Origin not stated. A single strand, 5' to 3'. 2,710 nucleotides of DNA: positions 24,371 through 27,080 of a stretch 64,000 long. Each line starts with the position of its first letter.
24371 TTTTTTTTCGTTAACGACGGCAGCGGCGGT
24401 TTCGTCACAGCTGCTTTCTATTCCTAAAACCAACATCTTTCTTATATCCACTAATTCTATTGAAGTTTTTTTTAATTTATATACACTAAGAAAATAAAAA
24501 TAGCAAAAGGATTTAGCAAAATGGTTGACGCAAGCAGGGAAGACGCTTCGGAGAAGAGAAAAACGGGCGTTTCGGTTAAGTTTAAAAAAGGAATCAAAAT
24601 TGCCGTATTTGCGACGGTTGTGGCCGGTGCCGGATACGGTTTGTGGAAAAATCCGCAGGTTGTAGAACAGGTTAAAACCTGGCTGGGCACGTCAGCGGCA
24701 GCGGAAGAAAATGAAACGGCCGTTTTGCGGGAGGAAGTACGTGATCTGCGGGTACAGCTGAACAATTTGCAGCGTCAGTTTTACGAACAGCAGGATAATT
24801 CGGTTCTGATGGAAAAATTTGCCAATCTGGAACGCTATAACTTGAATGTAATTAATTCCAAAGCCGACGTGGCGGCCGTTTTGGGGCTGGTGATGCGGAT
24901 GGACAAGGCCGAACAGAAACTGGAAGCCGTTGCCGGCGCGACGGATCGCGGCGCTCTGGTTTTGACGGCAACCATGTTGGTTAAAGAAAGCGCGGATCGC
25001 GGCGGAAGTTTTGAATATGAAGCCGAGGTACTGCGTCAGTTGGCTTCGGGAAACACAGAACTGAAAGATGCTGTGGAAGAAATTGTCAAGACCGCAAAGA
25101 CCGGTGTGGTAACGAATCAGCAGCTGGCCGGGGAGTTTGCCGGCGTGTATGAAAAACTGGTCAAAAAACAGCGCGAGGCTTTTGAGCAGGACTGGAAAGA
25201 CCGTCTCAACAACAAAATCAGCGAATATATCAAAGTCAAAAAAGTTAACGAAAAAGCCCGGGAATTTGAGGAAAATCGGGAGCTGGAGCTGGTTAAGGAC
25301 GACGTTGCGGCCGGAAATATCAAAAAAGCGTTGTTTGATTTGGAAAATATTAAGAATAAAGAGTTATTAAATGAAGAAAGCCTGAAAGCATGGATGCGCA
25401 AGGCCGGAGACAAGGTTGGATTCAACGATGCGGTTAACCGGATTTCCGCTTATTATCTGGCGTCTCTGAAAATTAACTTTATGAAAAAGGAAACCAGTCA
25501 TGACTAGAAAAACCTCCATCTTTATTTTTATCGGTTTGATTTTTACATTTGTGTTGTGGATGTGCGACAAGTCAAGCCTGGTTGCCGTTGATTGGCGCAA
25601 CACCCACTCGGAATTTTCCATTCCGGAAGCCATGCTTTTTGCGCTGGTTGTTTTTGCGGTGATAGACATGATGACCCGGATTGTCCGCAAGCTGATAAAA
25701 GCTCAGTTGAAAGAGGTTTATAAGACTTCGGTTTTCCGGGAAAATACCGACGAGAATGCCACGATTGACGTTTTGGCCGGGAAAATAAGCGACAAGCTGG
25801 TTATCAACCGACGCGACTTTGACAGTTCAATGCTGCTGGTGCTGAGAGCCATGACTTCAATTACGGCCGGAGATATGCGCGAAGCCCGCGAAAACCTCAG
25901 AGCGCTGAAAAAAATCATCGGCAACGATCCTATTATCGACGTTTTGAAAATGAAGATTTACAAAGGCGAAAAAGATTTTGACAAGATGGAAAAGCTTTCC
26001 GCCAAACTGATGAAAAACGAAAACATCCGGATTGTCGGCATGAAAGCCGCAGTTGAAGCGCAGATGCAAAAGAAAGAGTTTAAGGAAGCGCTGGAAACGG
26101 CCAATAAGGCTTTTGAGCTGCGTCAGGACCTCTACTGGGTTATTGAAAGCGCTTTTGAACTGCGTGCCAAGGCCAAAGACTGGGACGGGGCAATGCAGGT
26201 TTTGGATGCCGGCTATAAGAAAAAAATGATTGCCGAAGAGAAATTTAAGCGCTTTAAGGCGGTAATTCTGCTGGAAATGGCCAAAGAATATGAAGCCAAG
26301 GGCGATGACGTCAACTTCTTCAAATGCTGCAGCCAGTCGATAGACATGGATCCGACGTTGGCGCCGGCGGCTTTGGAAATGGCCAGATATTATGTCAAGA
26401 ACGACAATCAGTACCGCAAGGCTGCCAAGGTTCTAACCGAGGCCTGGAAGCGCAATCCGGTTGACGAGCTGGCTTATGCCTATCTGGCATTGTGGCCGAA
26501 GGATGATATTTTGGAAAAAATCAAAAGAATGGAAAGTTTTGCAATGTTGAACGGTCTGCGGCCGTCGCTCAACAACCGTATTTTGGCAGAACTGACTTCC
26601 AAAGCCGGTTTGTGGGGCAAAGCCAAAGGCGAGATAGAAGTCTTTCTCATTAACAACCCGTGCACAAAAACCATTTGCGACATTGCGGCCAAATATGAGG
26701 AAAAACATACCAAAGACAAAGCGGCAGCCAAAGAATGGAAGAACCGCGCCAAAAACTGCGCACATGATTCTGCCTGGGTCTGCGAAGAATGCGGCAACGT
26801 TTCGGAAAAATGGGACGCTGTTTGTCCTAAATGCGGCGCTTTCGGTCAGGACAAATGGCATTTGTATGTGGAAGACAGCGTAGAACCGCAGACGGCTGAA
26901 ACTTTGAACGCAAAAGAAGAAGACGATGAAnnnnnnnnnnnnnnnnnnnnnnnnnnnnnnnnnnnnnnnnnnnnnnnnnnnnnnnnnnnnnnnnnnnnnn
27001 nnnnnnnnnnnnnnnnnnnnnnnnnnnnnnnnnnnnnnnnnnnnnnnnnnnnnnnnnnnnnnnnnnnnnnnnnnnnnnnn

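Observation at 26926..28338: Archaeal/eukaryote-type ADP-dependent sugar kinase in an alphaproteobacterium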

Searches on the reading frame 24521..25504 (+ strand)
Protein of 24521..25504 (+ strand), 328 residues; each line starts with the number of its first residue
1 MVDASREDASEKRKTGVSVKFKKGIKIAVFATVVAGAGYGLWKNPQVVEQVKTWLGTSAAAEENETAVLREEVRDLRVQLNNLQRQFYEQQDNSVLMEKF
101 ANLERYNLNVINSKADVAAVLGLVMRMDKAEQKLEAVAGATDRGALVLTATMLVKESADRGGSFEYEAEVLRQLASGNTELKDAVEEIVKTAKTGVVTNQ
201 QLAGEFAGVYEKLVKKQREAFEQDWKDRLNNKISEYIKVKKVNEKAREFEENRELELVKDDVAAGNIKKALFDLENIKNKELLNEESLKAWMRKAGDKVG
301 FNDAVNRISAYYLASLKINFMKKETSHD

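Call 23: search_protein_families(library=pfam, proteins=[window:24521-25504:+], max_evalue=0.00001)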
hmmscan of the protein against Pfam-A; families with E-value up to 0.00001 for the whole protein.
window:24521-25504:+ (328 aa): 0 families

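Call 54: search_protein_families(library=pfam, proteins=[window:24521-25504:+], max_evalue=1)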
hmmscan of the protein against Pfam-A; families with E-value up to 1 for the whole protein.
window:24521-25504:+ (328 aa): 2 families
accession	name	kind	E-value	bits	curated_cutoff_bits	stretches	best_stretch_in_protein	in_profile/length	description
PF17253.7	DUF5320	-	0.16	13.6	27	1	36-87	43-96/99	Family of unknown function (DUF5320)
PF20570.3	DUF6779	-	0.2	12.8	28.1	1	57-91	64-98/108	Domain of unknown function (DUF6779)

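Call 63: search_protein_families(library=ncbifam, proteins=[window:24521-25504:+], max_evalue=0.00001)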
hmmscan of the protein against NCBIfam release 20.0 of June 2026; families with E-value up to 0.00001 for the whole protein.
window:24521-25504:+ (328 aa): 0 families

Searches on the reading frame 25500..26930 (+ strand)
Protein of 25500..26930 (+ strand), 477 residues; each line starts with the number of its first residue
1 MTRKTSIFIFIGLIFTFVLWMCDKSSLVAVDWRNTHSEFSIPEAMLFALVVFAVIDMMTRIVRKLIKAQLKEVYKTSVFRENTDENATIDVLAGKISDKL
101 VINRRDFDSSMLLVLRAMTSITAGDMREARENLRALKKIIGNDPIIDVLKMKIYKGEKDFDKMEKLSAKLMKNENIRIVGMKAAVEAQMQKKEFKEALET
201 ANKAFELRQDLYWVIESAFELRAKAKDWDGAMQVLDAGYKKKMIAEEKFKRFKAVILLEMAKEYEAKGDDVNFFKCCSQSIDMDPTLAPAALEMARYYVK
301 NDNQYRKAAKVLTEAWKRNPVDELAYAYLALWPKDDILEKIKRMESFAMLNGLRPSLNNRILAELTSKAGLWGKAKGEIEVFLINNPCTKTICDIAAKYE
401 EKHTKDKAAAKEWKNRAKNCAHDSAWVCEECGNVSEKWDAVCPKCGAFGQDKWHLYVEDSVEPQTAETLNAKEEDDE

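Call 23: search_protein_families(library=pfam, proteins=[window:25500-26930:+], max_evalue=0.00001)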
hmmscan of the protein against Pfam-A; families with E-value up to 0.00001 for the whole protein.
window:25500-26930:+ (477 aa): 0 families

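Call 54: search_protein_families(library=pfam, proteins=[window:25500-26930:+], max_evalue=1)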
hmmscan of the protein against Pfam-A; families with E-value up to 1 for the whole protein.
window:25500-26930:+ (477 aa): 12 families
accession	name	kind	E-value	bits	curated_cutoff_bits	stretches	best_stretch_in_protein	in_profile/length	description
PF13428.12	TPR_14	-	3.6e-05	24.5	23.5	0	290-330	3-42/44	Tetratricopeptide repeat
PF14559.12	TPR_19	-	5.1e-05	24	25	1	279-327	16-63/68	Tetratricopeptide repeat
PF18073.7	Zn_ribbon_LapB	-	0.00031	20.8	25.7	1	426-450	1-25/28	Rubredoxin metal binding domain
PF13248.11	Zn_ribbon_3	-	0.077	12.9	27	1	428-447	5-24/26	zinc-ribbon domain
PF12773.13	DZR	-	0.08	13.6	27.3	1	423-447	10-32/45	Double zinc ribbon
PF13431.12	TPR_17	-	0.087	13.6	24.4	1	276-308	1-32/34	Tetratricopeptide repeat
PF00515.34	TPR_1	-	0.17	12.2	27.8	0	187-210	10-33/34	Tetratricopeptide repeat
PF23458.2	DUF7130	-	0.19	12.1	35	1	416-448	44-79/89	Domain of unknown function (DUF7130)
PF09723.15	Zn_ribbon_8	-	0.2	12.1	34.4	1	427-447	7-34/41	Zinc ribbon domain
PF07219.19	HemY_N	-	0.31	11.6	31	1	28-69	3-44/107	HemY protein N-terminus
PF21349.2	RUBY_RBDX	-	0.42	10.5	26.5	1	426-447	1-24/30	Rubrerythrin, rubredoxin-like domain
PF07719.23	TPR_2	-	0.48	11.1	27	0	187-208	10-31/34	Tetratricopeptide repeat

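Call 63: search_protein_families(library=ncbifam, proteins=[window:25500-26930:+], max_evalue=0.00001)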
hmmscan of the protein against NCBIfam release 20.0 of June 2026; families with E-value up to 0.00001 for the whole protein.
window:25500-26930:+ (477 aa): 1 family
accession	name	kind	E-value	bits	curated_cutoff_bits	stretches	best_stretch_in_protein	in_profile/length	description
TIGR00540.1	TPR_hemY_coli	hypoth_equivalog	1.8e-19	69.8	142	1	184-410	158-380/385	heme biosynthesis-associated TPR protein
